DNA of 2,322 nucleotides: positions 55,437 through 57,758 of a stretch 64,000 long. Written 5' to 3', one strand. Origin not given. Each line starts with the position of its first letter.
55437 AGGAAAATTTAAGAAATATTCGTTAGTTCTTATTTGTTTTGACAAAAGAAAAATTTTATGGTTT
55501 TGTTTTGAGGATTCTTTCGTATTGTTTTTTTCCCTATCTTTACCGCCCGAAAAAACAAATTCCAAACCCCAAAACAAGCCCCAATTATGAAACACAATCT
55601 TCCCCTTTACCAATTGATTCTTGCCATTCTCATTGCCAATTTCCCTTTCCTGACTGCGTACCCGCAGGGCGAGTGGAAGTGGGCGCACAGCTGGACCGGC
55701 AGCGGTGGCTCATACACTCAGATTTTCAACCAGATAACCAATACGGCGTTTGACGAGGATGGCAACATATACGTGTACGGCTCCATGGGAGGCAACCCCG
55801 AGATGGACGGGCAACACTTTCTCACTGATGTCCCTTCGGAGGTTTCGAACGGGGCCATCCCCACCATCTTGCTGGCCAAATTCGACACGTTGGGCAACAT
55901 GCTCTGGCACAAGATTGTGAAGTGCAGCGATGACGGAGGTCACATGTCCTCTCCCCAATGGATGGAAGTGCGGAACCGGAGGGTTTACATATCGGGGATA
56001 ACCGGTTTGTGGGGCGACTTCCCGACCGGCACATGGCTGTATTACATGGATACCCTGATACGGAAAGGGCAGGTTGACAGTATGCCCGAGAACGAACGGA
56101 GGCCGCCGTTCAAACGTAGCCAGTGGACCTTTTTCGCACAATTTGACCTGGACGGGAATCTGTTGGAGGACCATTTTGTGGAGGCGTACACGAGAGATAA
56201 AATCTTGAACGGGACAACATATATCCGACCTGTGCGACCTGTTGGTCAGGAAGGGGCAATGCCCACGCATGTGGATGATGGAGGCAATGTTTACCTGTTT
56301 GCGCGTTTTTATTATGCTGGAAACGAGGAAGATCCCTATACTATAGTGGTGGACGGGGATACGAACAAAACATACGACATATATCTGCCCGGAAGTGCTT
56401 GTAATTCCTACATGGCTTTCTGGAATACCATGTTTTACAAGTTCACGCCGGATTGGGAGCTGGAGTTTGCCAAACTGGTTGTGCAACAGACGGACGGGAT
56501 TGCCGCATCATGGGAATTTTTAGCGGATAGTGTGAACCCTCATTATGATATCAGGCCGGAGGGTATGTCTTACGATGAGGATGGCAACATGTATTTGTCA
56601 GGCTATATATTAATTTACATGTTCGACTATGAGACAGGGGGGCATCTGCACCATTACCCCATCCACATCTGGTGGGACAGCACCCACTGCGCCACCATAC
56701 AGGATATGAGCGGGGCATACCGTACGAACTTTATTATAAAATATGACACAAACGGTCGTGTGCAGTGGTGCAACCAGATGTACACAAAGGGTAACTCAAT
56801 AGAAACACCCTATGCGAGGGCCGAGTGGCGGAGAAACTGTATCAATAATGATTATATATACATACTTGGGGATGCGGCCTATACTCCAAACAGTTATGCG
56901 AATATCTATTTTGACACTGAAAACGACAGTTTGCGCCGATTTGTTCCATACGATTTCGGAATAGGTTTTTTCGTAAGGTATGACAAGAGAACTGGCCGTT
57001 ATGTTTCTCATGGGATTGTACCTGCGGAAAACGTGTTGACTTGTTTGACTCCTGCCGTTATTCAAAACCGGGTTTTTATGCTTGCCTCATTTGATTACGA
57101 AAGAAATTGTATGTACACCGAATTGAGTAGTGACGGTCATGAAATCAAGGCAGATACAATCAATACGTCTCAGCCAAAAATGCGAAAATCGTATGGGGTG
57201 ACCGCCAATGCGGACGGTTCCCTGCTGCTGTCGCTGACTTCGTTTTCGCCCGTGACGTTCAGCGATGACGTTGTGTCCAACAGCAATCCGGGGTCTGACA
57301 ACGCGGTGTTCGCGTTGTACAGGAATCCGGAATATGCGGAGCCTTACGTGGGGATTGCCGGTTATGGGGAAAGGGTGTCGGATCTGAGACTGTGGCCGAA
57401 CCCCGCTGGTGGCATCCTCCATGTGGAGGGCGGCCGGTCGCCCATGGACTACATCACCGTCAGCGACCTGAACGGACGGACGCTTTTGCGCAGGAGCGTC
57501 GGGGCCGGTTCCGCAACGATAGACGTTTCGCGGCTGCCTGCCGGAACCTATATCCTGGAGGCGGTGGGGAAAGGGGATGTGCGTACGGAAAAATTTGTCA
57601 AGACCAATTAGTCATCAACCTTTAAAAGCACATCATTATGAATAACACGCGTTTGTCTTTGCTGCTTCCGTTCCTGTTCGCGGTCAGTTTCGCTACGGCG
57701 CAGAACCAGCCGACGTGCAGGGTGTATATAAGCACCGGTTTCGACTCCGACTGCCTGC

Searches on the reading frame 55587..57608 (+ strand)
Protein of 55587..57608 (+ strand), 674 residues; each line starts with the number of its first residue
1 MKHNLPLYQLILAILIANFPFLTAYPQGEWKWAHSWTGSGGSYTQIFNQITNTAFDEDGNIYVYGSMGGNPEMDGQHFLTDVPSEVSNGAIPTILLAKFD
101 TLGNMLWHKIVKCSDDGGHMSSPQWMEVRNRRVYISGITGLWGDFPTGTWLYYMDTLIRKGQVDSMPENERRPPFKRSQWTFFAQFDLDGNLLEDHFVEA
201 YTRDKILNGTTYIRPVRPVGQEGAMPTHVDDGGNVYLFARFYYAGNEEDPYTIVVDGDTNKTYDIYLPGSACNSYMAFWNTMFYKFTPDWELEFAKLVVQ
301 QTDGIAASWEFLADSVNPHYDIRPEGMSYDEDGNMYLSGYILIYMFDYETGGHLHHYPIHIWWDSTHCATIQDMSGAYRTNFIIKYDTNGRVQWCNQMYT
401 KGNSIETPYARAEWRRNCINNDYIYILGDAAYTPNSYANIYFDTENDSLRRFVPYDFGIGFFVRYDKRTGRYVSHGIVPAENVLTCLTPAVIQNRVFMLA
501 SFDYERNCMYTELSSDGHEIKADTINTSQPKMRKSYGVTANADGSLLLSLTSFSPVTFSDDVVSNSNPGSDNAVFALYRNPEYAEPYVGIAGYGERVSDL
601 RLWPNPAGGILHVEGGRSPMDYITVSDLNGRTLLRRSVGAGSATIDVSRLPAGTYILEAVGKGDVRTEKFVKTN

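Call 4: search_protein_families(library=pfam, proteins=[window:55587-57608:+], max_evalue=0.01)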
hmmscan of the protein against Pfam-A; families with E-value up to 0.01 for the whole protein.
window:55587-57608:+ (674 aa): 1 family
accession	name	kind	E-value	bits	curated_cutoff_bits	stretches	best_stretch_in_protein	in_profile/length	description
PF18962.6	Por_Secre_tail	-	3.6e-08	34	27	1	602-670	1-73/75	Secretion system C-terminal sorting domain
